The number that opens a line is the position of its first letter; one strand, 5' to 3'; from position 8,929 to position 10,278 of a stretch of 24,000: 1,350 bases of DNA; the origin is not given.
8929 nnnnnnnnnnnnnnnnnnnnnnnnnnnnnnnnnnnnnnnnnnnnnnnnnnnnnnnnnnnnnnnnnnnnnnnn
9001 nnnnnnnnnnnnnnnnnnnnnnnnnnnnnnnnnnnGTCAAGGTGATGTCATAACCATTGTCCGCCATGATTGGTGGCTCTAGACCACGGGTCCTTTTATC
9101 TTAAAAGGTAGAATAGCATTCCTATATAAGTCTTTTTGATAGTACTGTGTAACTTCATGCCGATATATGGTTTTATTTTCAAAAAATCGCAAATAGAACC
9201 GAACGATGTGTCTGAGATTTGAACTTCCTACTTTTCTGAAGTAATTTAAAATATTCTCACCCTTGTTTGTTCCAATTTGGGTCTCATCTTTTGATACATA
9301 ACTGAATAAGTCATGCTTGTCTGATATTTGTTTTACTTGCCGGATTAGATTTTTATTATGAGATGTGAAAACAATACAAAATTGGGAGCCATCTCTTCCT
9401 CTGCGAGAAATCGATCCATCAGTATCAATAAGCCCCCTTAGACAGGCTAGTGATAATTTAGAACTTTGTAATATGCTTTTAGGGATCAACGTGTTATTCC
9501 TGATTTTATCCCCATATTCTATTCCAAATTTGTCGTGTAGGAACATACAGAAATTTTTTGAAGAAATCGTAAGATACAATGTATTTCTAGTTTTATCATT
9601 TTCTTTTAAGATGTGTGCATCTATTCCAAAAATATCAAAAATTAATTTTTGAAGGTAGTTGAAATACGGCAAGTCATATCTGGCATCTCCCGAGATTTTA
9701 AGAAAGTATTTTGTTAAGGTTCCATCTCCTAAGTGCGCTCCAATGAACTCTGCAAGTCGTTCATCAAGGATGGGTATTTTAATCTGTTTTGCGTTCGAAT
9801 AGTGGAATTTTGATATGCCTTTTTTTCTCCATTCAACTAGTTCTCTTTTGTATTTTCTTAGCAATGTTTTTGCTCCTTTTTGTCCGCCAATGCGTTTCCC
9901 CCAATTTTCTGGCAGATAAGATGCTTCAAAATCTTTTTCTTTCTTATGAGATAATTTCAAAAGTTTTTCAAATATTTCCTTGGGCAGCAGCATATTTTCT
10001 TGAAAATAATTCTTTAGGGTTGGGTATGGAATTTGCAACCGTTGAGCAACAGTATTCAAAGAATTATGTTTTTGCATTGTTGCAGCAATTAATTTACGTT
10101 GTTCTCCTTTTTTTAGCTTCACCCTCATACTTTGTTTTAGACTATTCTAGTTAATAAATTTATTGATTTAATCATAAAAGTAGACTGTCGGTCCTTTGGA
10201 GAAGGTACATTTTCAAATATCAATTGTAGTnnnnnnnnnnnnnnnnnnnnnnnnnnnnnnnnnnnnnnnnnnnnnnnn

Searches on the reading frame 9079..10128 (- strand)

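Call 14: search_protein_families(library=pfam, proteins=[window:9079-10128:-], max_evalue=0.01)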
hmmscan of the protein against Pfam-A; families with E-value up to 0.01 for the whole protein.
window:9079-10128:- (349 aa): 2 families
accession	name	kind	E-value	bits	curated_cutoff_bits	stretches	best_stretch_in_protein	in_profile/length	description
PF14528.11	LAGLIDADG_3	-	1.2e-12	48.4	22.5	1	227-306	4-75/82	LAGLIDADG-like domain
PF09862.15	DUF2089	-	0.0022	18.1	33.4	1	9-43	4-38/47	Domain of unknown function (DUF2089)-HTH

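Call 50: search_protein_families(library=ncbifam, proteins=[window:9079-10128:-], max_evalue=0.01)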
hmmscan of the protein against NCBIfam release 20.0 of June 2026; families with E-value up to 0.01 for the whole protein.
window:9079-10128:- (349 aa): 2 families
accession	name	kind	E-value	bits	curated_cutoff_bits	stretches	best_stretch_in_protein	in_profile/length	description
NF011287.0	PRK14698.1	equivalog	3.9e-08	31.8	1238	1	108-240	375-500/1017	V-type ATP synthase subunit A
NF011491.0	PRK14898.1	equivalog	0.0028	15.7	783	1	120-285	240-391/860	DNA-directed RNA polymerase subunit A''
